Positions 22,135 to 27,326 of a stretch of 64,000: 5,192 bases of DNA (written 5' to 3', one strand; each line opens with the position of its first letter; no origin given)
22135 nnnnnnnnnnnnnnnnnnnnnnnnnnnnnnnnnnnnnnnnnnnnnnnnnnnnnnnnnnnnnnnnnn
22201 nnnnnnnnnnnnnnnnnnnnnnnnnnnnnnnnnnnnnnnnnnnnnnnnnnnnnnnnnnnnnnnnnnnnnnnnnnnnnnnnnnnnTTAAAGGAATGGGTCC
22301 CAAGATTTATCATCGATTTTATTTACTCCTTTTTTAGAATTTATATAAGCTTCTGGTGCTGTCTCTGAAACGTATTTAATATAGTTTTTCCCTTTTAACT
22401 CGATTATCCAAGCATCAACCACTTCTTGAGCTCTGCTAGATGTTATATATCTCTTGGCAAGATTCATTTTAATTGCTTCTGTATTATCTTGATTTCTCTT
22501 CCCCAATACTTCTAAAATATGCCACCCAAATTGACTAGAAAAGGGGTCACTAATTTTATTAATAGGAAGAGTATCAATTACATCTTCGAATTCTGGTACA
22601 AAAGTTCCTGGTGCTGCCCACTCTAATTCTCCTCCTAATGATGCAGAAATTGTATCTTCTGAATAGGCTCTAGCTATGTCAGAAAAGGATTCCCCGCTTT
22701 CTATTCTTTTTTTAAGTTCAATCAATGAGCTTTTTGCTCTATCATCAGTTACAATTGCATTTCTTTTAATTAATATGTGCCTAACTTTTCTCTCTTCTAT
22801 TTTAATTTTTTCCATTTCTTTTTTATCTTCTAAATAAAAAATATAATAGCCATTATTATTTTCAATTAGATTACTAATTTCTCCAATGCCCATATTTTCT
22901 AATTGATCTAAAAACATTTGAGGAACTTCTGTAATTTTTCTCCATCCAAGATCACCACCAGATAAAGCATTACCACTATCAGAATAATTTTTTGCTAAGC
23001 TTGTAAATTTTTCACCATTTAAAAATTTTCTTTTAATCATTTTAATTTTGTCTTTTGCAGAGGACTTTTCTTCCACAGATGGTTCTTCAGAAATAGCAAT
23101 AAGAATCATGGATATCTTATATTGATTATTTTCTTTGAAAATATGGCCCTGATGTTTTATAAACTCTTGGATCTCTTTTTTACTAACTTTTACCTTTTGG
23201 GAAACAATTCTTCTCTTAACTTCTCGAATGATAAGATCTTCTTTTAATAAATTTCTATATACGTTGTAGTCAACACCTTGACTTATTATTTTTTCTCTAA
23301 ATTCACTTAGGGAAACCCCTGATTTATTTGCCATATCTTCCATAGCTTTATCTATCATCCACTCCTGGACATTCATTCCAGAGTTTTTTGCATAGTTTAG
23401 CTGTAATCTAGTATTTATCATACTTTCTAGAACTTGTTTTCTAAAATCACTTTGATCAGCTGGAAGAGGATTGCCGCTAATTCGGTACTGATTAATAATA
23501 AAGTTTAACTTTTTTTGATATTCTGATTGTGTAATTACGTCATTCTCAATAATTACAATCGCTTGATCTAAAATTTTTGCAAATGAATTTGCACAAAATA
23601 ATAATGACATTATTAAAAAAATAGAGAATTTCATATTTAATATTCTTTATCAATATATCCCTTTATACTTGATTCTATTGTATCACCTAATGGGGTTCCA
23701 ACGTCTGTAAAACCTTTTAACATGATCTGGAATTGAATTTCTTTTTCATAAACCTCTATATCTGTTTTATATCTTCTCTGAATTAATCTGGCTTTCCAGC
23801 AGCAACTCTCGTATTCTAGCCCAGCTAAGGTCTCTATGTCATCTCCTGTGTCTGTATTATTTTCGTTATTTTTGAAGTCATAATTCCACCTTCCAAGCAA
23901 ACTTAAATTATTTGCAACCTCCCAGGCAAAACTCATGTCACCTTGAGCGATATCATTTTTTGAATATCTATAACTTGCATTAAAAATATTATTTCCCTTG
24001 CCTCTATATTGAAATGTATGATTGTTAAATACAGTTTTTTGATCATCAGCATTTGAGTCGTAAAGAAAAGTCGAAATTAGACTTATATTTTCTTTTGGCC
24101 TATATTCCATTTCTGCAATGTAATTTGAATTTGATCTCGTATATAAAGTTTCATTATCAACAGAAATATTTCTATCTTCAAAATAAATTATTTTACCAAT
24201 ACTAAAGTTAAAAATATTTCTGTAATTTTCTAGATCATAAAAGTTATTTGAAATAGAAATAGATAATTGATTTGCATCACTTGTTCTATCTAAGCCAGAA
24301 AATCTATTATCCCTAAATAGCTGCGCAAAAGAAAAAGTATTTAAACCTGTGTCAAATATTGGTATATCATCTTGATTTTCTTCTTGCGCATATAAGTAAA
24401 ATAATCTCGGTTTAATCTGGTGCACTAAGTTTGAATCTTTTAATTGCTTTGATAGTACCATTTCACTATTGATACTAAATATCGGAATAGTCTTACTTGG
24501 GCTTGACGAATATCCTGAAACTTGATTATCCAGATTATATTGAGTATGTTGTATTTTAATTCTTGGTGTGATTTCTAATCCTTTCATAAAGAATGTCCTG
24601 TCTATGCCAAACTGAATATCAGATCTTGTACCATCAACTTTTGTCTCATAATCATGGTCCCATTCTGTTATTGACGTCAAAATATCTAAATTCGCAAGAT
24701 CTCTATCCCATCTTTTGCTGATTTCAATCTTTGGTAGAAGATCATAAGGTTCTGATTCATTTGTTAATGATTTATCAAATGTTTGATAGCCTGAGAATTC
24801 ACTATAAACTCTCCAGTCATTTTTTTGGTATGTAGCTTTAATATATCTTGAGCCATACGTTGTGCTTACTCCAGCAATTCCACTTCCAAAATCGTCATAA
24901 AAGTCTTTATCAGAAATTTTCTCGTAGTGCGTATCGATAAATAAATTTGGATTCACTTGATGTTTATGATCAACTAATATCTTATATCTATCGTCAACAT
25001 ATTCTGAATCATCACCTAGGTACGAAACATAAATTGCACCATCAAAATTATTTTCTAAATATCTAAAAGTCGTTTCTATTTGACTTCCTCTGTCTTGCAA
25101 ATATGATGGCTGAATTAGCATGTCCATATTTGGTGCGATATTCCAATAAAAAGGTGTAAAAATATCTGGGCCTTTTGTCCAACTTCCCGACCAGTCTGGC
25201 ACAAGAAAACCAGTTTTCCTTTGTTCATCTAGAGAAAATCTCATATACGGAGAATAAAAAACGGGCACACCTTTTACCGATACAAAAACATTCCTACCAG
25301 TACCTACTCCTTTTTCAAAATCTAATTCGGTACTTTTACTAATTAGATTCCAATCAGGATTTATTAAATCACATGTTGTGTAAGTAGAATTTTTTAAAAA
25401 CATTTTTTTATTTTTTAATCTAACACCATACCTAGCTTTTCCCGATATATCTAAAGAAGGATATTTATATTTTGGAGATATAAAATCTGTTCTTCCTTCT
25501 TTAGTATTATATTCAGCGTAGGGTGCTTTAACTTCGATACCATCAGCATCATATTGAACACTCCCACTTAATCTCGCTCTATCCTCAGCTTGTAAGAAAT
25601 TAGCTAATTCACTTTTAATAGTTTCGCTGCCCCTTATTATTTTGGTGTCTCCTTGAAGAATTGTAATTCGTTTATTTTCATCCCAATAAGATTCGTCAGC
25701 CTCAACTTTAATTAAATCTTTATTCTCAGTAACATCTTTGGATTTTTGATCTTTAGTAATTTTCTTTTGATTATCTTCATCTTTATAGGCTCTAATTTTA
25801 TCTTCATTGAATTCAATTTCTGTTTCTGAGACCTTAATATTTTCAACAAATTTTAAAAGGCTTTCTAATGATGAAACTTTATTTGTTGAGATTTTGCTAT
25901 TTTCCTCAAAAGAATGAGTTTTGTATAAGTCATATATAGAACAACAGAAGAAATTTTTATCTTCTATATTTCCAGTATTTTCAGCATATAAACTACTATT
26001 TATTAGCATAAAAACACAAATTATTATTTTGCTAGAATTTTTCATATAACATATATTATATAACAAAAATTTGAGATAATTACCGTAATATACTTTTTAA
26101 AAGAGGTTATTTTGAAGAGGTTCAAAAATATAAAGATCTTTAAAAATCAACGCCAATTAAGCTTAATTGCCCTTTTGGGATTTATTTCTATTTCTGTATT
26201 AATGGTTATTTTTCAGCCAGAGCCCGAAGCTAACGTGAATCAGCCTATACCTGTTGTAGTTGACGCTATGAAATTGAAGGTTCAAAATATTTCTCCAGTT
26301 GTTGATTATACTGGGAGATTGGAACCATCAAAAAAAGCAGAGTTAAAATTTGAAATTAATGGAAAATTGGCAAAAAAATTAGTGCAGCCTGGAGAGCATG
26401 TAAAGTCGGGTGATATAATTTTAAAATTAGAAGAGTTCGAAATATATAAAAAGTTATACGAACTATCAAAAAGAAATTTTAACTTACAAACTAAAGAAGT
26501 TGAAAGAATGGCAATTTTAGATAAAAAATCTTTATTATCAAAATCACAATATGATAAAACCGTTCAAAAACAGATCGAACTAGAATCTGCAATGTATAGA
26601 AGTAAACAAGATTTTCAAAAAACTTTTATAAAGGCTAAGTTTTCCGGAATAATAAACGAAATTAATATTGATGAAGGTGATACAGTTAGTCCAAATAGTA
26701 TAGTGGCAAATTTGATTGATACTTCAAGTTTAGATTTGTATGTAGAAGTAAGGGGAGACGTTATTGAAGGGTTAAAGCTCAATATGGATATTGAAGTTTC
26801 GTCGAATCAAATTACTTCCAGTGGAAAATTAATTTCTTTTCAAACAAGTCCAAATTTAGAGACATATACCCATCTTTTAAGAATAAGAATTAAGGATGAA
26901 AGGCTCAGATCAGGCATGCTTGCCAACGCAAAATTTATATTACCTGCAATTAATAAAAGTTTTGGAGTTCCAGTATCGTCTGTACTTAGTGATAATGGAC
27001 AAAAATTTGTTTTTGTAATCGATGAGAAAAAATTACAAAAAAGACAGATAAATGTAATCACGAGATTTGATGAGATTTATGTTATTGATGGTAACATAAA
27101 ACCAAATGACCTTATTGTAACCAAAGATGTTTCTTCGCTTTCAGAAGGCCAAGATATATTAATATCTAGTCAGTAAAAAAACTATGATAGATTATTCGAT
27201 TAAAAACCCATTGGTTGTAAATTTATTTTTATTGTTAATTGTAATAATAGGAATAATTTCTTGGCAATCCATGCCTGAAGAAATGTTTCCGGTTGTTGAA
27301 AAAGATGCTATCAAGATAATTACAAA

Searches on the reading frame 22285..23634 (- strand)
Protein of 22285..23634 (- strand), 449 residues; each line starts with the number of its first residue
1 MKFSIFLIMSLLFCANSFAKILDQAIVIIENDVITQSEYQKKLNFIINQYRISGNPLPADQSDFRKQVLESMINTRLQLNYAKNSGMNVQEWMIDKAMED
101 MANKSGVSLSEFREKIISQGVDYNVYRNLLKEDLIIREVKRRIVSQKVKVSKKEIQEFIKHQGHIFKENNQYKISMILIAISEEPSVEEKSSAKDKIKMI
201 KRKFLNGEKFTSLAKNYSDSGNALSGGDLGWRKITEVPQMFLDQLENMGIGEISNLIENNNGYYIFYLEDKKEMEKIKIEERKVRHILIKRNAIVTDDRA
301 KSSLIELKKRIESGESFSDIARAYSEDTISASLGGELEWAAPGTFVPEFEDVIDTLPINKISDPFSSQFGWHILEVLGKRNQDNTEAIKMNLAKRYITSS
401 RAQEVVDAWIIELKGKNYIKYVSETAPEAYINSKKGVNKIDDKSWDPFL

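Call 35: search_protein_families(library=pfam, proteins=[window:22285-23634:-], max_evalue=0.00001)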
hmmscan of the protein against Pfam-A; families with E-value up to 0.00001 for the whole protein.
window:22285-23634:- (449 aa): 6 families
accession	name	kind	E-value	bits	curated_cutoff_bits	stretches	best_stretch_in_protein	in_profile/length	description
PF13616.12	Rotamase_3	-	1.9e-45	154.6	22.5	2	276-379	10-115/116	PPIC-type PPIASE domain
PF00639.27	Rotamase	-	3.6e-40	137.3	21.7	2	286-376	1-95/97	PPIC-type PPIASE domain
PF09312.16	SurA_N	-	1.1e-22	80.8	30.8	1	22-140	1-118/118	SurA N-terminal domain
PF13145.12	Rotamase_2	-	1.7e-17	64.8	27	2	189-280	30-117/121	PPIC-type PPIASE domain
PF13624.11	SurA_N_3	-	5.8e-13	49.4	27.2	1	7-139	20-161/162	SurA-like N-terminal domain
PF13623.11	SurA_N_2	-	2.1e-08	34.6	28.5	1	10-100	26-121/145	SurA-like N-terminal domain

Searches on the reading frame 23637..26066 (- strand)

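Call 35: search_protein_families(library=pfam, proteins=[window:23637-26066:-], max_evalue=0.00001)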
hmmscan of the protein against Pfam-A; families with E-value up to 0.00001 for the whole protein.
window:23637-26066:- (809 aa): 2 families
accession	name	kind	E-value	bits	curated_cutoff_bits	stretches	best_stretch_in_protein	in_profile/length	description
PF04453.20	LptD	-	2.9e-73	247.8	22.4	1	359-721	2-372/384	LPS transport system D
PF03968.19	LptD_N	-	7.7e-06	26.6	20.4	0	120-212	1-74/113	LptA/(LptD N-terminal domain) LPS transport protein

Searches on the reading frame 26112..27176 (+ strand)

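Call 35: search_protein_families(library=pfam, proteins=[window:26112-27176:+], max_evalue=0.00001)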
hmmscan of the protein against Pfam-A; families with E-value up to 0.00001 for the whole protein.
window:26112-27176:+ (354 aa): 3 families
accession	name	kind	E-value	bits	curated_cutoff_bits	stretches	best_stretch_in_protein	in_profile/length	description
PF16576.10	HlyD_D23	-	8.9e-11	41.9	30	1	74-271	18-214/214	Barrel-sandwich domain of CusB or HlyD membrane-fusion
PF13437.12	HlyD_3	-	1.8e-10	41.9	22.2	1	173-263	2-96/106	HlyD family secretion protein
PF13533.13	Biotin_lipoyl_2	-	7.8e-06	26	29.8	0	172-193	2-23/32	Biotin-lipoyl like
